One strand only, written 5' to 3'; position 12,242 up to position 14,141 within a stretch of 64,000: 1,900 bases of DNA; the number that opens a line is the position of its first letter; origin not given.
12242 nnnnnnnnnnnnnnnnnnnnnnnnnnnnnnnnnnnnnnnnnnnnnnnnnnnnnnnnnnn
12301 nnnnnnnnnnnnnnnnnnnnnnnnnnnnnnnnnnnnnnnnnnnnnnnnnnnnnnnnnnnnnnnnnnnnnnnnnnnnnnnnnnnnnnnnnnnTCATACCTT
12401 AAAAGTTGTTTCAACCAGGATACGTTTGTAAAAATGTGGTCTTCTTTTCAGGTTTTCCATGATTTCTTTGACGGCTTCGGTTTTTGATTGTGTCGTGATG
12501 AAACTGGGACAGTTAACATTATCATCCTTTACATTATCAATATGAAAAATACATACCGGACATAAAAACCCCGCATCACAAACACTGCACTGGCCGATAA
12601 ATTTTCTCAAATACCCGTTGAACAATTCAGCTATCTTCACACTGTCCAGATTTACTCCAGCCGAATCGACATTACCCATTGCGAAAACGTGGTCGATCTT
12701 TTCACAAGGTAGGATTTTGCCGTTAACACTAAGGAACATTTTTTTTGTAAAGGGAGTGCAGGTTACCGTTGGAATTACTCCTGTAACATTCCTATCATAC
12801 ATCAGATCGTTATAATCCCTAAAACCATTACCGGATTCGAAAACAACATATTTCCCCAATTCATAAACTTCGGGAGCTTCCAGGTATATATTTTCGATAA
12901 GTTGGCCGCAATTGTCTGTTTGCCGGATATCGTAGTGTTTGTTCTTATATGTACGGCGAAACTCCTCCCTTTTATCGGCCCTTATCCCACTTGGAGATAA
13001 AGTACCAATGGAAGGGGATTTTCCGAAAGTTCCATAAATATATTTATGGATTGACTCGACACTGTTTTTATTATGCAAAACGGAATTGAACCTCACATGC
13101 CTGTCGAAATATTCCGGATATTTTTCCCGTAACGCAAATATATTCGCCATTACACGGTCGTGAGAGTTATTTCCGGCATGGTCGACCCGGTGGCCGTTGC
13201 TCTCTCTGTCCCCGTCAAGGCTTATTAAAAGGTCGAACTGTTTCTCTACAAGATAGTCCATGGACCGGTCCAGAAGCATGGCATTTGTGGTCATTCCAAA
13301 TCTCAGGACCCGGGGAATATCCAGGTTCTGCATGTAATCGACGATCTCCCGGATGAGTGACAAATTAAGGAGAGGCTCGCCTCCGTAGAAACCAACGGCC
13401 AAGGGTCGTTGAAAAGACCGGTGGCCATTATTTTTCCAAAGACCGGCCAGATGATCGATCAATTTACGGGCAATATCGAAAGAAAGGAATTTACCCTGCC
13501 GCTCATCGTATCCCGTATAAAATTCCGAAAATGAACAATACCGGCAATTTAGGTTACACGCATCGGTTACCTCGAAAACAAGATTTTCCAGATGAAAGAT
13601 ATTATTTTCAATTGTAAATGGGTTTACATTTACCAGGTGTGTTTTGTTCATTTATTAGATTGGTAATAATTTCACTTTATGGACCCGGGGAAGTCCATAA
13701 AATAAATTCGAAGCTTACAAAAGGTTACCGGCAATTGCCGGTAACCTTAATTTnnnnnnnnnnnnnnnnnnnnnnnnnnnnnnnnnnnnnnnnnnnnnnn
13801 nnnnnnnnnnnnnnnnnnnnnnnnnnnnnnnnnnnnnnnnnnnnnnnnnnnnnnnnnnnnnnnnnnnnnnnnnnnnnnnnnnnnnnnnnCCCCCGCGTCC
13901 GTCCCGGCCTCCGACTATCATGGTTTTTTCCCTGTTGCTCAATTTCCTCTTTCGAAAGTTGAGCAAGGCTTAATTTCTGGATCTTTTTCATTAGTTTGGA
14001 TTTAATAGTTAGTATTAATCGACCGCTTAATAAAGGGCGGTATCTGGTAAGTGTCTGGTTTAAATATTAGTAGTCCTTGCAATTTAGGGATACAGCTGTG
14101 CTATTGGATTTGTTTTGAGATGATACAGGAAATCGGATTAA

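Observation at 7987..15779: Radical-SAM/SPASM RiPP locus (GG-leader, Bacteroidales type) with a dedicated sulfotransferase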

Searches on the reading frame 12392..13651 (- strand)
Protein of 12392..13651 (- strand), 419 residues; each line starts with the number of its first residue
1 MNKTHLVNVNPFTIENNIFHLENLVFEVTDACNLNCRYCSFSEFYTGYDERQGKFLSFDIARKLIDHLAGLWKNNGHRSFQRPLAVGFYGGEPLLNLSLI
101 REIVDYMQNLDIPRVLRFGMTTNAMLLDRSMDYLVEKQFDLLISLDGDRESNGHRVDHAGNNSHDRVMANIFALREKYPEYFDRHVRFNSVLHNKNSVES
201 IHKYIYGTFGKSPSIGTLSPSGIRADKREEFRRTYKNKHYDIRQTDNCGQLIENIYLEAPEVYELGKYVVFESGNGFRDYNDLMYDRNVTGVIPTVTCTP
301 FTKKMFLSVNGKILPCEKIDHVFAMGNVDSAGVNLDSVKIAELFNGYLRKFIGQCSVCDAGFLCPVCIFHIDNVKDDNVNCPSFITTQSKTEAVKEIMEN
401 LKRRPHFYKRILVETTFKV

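Call 3: search_protein_families(library=ncbifam, proteins=[window:12392-13651:-], max_evalue=0.01)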
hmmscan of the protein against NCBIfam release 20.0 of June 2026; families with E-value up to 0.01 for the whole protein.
window:12392-13651:- (419 aa): 56 families (the best 25 are shown)
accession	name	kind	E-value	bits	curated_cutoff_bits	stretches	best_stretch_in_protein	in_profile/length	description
TIGR04148.1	GG_samocin_CFB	equivalog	9.1e-138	459.9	300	1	13-413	8-409/411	radical SAM peptide maturase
TIGR04068.1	rSAM_ocin_clost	equivalog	3.4e-57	194.4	500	1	20-392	82-445/462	Cys-rich peptide radical SAM maturase CcpM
NF038170.1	lachnocin_rSAM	equivalog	5.2e-46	157.4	550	1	21-378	75-405/440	lachnocin radical SAM maturase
NF035951.1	rSAM_RumMC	equivalog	4.5e-37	127.9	720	1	20-398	110-488/510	RumMC family radical SAM sactipeptide maturase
NF047865.1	rSAM_PapB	equivalog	7.7e-29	101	340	1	22-177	3-152/330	PapB family radical SAM/SPASM ranthipeptide maturase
TIGR03974.1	rSAM_six_Cys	equivalog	1.2e-24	87.1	425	1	21-182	96-254/451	thioether cross-link-forming SCIFF peptide maturase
TIGR03906.1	quino_hemo_SAM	equivalog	1.9e-24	86.2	453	1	13-205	85-270/467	quinohemoprotein amine dehydrogenase maturation protein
NF040492.1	not_ScfB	exception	4.7e-24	85.1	855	1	20-210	93-278/450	ScfB-related radical SAM/SPASM orphan maturase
TIGR04064.1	rSAM_nif11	equivalog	5.5e-23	81.4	518.7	1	20-184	76-234/459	nif11-like peptide radical SAM maturase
TIGR03978.1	rSAM_paired_1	equivalog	5.4e-19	68.3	370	1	23-367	83-416/466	His-Xaa-Ser system radical SAM maturase HxsB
TIGR03942.1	sulfatase_rSAM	equivalog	8.4e-19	67.9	349.45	1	28-365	7-321/363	anaerobic sulfatase maturase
NF041707.1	rSAM_YhhB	equivalog_domain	1.4e-18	66.9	445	1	24-182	4-162/369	cyclophane-forming radical SAM/SPASM peptide maturase YhhB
TIGR04269.1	SAM_SPASM_FxsB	subfamily_domain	5.3e-17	61.9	370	1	22-220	2-196/363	FxsB family cyclophane-forming radical SAM/SPASM peptide maturase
NF041718.1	rSAM_phane_AMC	equivalog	1.9e-16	60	425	1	22-177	6-150/362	cyclophane-forming radical SAM peptide maturase AmcB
TIGR04115.1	rSAM_Cxxx_rpt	equivalog_domain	1.6e-14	54.2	350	1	24-198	4-180/359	radical SAM peptide maturase, CXXX-repeat target family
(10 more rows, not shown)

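Call 4: search_protein_families(library=pfam, proteins=[window:12392-13651:-], max_evalue=0.01)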
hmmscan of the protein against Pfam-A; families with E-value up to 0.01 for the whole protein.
window:12392-13651:- (419 aa): 3 families
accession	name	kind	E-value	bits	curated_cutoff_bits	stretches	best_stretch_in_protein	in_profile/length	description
PF04055.27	Radical_SAM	-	6.4e-14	52.9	29.5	1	27-190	2-148/166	Radical SAM superfamily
PF13353.11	Fer4_12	-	0.0005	20.8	22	1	30-143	13-113/137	4Fe-4S single cluster domain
PF13186.11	SPASM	-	0.0078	16.9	21.5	0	298-332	1-38/67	Iron-sulfur cluster-binding domain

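Call 12: find_encoding_contigs(protein=window:12392-13651:-, flank=10000, max_places=10)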
Protein window:12392-13651:- (419 aa): 2 contigs read that carry it; 2 places shown.
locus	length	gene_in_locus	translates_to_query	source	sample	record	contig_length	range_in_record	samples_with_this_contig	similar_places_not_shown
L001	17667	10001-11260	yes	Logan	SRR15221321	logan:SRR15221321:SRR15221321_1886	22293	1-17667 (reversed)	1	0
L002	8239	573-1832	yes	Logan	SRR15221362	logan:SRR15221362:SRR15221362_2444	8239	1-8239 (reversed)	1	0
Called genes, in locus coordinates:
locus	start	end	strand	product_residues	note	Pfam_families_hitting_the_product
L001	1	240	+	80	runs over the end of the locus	-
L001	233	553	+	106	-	-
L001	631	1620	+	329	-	PF25973:BSH_CzcB, PF25984:BSH_YknX (faint), PF25989:YknX_C (weak)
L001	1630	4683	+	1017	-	PF00873:ACR_tran, PF02355:SecD_SecF_C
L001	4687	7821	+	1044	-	PF00873:ACR_tran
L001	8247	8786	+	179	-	-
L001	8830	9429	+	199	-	-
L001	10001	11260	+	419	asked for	PF04055:Radical_SAM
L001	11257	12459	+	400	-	-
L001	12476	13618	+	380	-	PF17170:DUF5128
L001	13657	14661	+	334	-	-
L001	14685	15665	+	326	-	PF00535:Glycos_transf_2, PF13641:Glyco_tranf_2_3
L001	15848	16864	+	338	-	PF05496:RuvB_N, PF00004:AAA, PF07728:AAA_5 (faint), PF17864:AAA_lid_4, PF05491:WHD_RuvB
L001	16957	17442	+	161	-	PF02142:MGS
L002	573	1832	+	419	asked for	PF04055:Radical_SAM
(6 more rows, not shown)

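Call 23: find_homologous_proteins(query=window:12392-13651:-, max_evalue=1e-30)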
Query window:12392-13651:- (419 aa): 2166 proteins with E <= 1e-30 among 4386 candidates; the best 120 are listed.
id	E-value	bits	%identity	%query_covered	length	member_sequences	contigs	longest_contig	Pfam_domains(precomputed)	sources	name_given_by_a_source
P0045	4.8e-289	976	100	100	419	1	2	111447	PF04055.28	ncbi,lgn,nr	ncbi:MAG: radical SAM peptide maturase [Alistipes sp.]|nr:radical SAM peptide maturase [Alistipes sp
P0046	1.2e-129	451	50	98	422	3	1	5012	PF04055.28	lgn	-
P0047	4.1e-129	449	49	100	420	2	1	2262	PF04055.28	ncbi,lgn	-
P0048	3.9e-127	443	48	98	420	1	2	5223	PF04055.28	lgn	-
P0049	4.7e-127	443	49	96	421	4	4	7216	PF04055.28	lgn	-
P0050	1.5e-124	434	48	98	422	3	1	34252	PF04055.28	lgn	-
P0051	4.0e-124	433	49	97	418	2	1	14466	PF04055.28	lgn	-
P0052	8.4e-124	432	46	100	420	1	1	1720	PF04055.28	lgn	-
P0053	1.2e-123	432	48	99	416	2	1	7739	PF04055.28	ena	-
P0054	2.0e-123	431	48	97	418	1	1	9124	PF04055.28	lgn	-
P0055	3.1e-123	430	48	96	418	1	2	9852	PF04055.28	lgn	-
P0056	8.0e-123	429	47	98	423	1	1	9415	PF13186.12,PF04055.28,PF13353.12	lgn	-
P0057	8.5e-123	429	48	99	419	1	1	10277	PF04055.28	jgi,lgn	jgi:uncharacterized protein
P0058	9.7e-123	428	48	96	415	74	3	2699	PF04055.28,PF13353.12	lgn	-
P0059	1.2e-122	428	47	96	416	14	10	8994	PF04055.28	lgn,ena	-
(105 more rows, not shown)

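Call 25: find_related_loci(query=A1, collection=genome_contigs, flank=10000)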
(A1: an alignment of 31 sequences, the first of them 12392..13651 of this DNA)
Query A1 (419 aa) in genome_contigs; peptide patterns used: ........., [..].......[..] (x = any residue, [..] = any of these).
600 stretches matched a pattern (row limit reached: there are more); 583 encode a relative of the query (tblastn E <= 1e-3); the best 80 are kept; 80 distinct loci.
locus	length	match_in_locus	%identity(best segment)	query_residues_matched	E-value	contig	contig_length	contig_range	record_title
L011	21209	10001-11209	48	14-416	3e-128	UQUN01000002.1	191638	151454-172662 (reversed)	uncultured Alistipes sp. isolate UMGS654 genome assembly, contig: NODE_6_length_191638_cov_13.607361, whole genome shotg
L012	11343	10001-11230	48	9-417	4e-125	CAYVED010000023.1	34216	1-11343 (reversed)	MAG TPA_asm: uncultured Muribaculaceae bacterium isolate SRP335695_co1_108 genome assembly, contig: NODE_526_length_3421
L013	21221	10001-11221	48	14-418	2e-123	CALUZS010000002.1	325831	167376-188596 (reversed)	MAG: uncultured Parabacteroides sp. isolate BRZ_QR__bin46 genome assembly, contig: BRZ_QR__NODE_8_length_325831_cov_11.2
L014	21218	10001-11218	46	14-418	6e-123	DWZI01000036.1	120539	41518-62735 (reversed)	MAG TPA_asm: Candidatus Bacteroides avicola isolate ChiHjej12B11-9795 ChiHjej12B11M5__C203947_L120539_SAMN08009878, whol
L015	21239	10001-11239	46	7-418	3e-121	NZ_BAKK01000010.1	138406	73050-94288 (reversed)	Bacteroides faecichinchillae JCM 17102, whole genome shotgun sequence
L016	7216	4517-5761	44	5-418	2e-121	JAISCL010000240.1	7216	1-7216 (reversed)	MAG: Tannerella sp. isolate Gx481_bin75 k119_4234560, whole genome shotgun sequence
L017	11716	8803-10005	46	14-414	6e-121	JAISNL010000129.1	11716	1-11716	MAG: Prevotellaceae bacterium isolate Im510_bin87 k119_2530805, whole genome shotgun sequence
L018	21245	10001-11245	44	1-415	1e-119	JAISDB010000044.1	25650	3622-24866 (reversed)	MAG: Prevotellaceae bacterium isolate Gx485_bin110 k119_1355209, whole genome shotgun sequence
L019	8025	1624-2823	46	14-412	2e-119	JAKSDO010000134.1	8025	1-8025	MAG: Cytophagales bacterium isolate MAG.91 k141_10161351, whole genome shotgun sequence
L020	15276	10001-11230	44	9-418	3e-119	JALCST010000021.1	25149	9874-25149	MAG: Bacteroidales bacterium isolate UW_MP_BACTE6_1 Ga0455775_000646, whole genome shotgun sequence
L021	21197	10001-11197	46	14-412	3e-119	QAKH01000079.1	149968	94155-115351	MAG: Clostridiales bacterium isolate CIM:MAG 1102 contig_194345, whole genome shotgun sequence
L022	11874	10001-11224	44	7-414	1e-118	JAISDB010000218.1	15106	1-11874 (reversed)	MAG: Prevotellaceae bacterium isolate Gx485_bin110 k119_1313885, whole genome shotgun sequence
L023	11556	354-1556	44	14-414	1e-118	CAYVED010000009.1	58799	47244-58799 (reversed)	MAG TPA_asm: uncultured Muribaculaceae bacterium isolate SRP335695_co1_108 genome assembly, contig: NODE_192_length_5879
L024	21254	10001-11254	44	1-417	4e-117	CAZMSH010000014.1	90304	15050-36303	MAG TPA_asm: uncultured Rikenellaceae bacterium isolate SRP241341_co1_99 genome assembly, contig: NODE_327_length_90304_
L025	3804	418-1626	44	14-416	2e-119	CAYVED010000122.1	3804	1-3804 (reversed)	MAG TPA_asm: uncultured Muribaculaceae bacterium isolate SRP335695_co1_108 genome assembly, contig: NODE_11891_length_38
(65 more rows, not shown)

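Call 49: search_solved_structures(query=A1, max_evalue=0.00001)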
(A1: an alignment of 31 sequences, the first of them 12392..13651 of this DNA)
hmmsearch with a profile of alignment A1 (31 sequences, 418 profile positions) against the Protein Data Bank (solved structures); distinct sequences matched with E-value up to 0.00001: 3.
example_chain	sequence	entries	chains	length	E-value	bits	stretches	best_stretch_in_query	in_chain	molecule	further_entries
5wgg_A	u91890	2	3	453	2.3e-26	95.8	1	19-175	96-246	Radical SAM domain protein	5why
8vpo_A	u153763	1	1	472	6.7e-18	67.9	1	18-192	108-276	Radical SAM core domain-containing protein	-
9gm3_A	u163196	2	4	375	1.8e-15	59.9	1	23-179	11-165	ChlB radical SAM domain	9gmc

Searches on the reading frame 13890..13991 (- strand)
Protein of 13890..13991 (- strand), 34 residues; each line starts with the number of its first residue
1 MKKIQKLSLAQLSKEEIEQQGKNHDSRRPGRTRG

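Call 7: search_protein_families(library=ncbifam, proteins=[window:13890-13991:-], max_evalue=10)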
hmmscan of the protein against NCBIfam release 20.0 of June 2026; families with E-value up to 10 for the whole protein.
seq(34 aa): 2 families
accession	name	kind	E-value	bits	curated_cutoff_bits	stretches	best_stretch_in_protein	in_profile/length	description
TIGR04149.1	GG_sam_targ_CFB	domain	0.00026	20.8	25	1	1-20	1-20/43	TIGR04149 family rSAM-modified RiPP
NF033562.2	BH0509_fam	subfamily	0.097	12.6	30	1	1-19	16-34/43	BH0509 family protein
